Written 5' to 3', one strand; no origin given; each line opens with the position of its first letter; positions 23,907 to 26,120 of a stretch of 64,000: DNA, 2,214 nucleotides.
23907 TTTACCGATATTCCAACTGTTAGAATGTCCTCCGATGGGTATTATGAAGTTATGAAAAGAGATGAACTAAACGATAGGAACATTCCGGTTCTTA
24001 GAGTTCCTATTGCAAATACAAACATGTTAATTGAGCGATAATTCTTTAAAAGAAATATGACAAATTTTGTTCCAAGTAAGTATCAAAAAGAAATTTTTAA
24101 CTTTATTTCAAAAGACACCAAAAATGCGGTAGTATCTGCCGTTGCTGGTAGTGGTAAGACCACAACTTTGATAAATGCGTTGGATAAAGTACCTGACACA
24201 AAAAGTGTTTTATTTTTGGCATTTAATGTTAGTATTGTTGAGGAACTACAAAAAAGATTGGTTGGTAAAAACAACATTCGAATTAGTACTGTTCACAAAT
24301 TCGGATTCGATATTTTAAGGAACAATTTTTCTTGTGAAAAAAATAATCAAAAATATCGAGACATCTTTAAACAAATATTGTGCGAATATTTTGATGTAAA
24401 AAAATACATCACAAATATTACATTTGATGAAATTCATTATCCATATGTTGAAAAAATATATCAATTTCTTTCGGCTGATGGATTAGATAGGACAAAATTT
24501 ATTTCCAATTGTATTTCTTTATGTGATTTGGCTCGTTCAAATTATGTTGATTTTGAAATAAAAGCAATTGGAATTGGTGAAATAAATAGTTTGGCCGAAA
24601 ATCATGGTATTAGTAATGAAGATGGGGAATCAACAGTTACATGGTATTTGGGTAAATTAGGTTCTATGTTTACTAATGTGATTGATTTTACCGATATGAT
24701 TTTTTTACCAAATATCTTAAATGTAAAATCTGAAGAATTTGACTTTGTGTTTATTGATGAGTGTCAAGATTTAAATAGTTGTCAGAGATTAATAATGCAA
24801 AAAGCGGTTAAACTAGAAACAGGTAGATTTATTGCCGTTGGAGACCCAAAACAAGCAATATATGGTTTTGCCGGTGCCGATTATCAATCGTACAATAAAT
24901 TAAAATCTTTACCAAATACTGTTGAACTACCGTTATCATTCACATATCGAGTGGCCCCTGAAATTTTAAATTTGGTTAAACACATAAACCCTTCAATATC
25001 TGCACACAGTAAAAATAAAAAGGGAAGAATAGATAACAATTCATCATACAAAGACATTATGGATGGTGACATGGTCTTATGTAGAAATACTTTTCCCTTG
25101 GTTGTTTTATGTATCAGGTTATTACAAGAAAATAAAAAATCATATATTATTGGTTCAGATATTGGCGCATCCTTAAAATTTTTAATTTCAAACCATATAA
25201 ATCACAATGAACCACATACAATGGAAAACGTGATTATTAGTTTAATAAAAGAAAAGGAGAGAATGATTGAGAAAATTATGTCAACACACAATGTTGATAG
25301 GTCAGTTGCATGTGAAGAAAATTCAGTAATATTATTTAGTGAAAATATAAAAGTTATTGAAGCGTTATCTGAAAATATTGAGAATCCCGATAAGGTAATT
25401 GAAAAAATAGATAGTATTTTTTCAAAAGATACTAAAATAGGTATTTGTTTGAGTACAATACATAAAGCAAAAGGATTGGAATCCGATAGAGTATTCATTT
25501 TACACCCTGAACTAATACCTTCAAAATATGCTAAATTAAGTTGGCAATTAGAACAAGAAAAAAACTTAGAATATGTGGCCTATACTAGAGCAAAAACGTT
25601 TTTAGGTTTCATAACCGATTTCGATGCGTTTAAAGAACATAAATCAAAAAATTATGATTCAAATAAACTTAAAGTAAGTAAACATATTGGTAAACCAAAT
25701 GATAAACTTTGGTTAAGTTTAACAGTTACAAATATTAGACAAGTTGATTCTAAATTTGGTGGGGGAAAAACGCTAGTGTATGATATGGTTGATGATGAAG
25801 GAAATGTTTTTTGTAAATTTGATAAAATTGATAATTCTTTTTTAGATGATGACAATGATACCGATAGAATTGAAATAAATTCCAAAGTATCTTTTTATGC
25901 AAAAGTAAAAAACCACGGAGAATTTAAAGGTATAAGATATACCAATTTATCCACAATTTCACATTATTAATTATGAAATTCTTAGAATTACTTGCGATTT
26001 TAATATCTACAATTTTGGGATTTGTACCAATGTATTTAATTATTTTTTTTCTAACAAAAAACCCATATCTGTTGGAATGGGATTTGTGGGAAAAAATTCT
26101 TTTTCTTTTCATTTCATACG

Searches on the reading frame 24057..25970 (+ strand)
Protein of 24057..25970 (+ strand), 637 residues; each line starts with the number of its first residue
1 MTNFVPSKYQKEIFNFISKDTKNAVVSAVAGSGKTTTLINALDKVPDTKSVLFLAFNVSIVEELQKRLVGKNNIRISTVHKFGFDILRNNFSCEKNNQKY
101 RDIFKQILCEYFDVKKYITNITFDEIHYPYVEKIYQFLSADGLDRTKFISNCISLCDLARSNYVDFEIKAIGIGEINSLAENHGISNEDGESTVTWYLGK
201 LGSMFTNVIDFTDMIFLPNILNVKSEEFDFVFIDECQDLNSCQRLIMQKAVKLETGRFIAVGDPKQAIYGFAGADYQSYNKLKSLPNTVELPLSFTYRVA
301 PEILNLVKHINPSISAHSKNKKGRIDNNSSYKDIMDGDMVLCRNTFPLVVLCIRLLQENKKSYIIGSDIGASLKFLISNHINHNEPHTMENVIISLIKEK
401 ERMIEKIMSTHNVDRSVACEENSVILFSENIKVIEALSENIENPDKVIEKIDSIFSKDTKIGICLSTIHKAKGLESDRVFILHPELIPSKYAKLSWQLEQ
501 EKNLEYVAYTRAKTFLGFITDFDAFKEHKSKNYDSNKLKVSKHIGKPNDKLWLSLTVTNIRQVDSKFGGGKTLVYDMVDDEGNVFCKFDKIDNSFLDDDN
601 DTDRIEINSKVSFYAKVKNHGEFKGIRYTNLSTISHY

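Call 13: search_protein_families(library=pfam, proteins=[window:24057-25970:+], max_evalue=0.01)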
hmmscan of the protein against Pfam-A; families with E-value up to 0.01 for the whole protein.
window:24057-25970:+ (637 aa): 10 families
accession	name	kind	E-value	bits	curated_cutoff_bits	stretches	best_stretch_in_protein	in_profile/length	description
PF00580.27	UvrD-helicase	-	2.6e-24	86.8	23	1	15-284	7-268/271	UvrD/REP helicase N-terminal domain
PF13245.12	AAA_19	-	9.2e-14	52.2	25.1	1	20-271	10-133/134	AAA domain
PF13361.12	UvrD_C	-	2.2e-13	50.8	25.6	1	458-517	282-344/350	UvrD-like helicase C-terminal domain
PF01443.25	Viral_helicase1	-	1.8e-11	44.8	21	0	393-519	112-227/228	Viral superfamily 1 RNA helicase core domain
PF13538.12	UvrD_C_2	-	2.5e-07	30.9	27.4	1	463-515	2-48/52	UvrD-like helicase C-terminal domain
PF13604.12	AAA_30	-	4.6e-06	26.9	27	1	9-82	5-76/191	AAA domain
PF04851.21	ResIII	-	2.3e-05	24.8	22.5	1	6-68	4-73/164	Type III restriction enzyme, res subunit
PF09848.15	SLFN-g3_helicase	-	0.00041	20.2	24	0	23-78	3-61/354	Schlafen group 3, DNA/RNA helicase domain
PF00270.35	DEAD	-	0.00062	20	26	1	8-69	2-66/167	DEAD/DEAH box helicase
PF02399.21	Herpes_ori_bp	-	0.0042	15.7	20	1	24-68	52-98/820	Origin of replication binding protein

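Call 35: search_dna_similar(query=window:24057-25970:+, collection=phages, mode=protein, max_rows=15)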
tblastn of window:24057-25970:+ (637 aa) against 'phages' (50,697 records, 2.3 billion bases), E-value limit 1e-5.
Records with a match: 126; places in all: 128; records where one place covers at least 80% of the query: 75.
Best place of each record, by identity: <60% 126.
By first word of the organism name: Flavobacterium 29; Pseudomonas 21; Bacillus 21; Vibrio 8; Bacteroides 6; Acinetobacter 6; Salinibacter 5; Brevundimonas 5; Bacteriophage 4; Dinoroseobacter 3; and 13 more.
By host as written in the record: - 18; Flavobacterium psychrophilum 950106-1/1 12; Pseudomonas aeruginosa 5; Bacillus subtilis 5; Salinibacter ruber M31 3; Flavobacterium psychrophilum 020612-2/1 3; Flavobacterium psychrophilum strain FPS-D10 3; Xanthomonas arboricola pv. juglandis IVIA 1317-1a 2; and 52 more.
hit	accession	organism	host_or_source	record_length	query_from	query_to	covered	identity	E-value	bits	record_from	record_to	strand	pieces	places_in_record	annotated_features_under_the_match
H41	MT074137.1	Bacteroides phage DAC16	Bacteroides thetaiotaomicron VPI-5485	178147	2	519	81%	36.9%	7e-84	293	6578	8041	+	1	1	hypothetical protein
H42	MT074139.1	Bacteroides phage DAC19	Bacteroides thetaiotaomicron VPI-5487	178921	2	519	81%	36.7%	2e-83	293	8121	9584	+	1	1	hypothetical protein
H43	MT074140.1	Bacteroides phage DAC20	Bacteroides thetaiotaomicron VPI-5488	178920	2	519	81%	36.7%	2e-83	293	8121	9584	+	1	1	hypothetical protein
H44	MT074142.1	Bacteroides phage DAC23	Bacteroides thetaiotaomicron VPI-5490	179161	2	519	81%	36.7%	2e-83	293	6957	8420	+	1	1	hypothetical protein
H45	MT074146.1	Bacteroides phage SJC03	Bacteroides thetaiotaomicron VPI-5494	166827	2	519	81%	36.5%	3e-84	295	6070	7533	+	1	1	hypothetical protein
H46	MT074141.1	Bacteroides phage DAC22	Bacteroides thetaiotaomicron VPI-5489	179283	2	519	81%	36.5%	4e-84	294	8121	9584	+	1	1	hypothetical protein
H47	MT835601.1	Bacteriophage sp.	human fecal samples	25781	7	513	80%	34.1%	9e-46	246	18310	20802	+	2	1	record has no annotation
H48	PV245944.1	Chryseobacterium phage MA9V-3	Chryseobacterium sp. MA9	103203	1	530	83%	32.5%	1e-65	240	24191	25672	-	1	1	ATP-dependent DNA helicase Rep | hypothetical protein (x2)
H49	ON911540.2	Xanthomonas phage vB_Xar_IVIA-DoCa3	Xanthomonas arboricola pv. juglandis ...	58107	7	516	80%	32.8%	3e-60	224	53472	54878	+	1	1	putative helicase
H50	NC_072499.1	Xanthomonas phage vB_Xar_IVIA-DoCa3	Xanthomonas arboricola pv. juglandis ...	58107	7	516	80%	32.8%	3e-60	224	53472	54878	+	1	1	putative helicase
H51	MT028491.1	Ochrobactrum phage vB_OspM_OC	Ochrobactrum sp. POC9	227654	7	519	81%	32.1%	3e-54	206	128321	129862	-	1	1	ATP-dependent DNA helicase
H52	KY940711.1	Bradyrhizobium phage BDU-MI-1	Bradyrhizobium diazoefficiens USDA110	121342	1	516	81%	31.4%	8e-49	190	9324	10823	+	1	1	ATP-dependent DNA helicase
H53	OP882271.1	Pseudomonas phage MiCath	Pseudomonas putida S12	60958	7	513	80%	31.9%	6e-55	208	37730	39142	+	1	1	DNA helicase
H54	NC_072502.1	Pseudomonas phage MiCath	Pseudomonas putida S12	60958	7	513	80%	31.9%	6e-55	208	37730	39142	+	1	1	DNA helicase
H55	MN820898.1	Sphingomonas phage vB_StuS_MMDA13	Sphingomonas turrisvirgatae MCT13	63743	2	519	81%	31.3%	1e-53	204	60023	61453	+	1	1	putative UvrD superfamily I DNA helicase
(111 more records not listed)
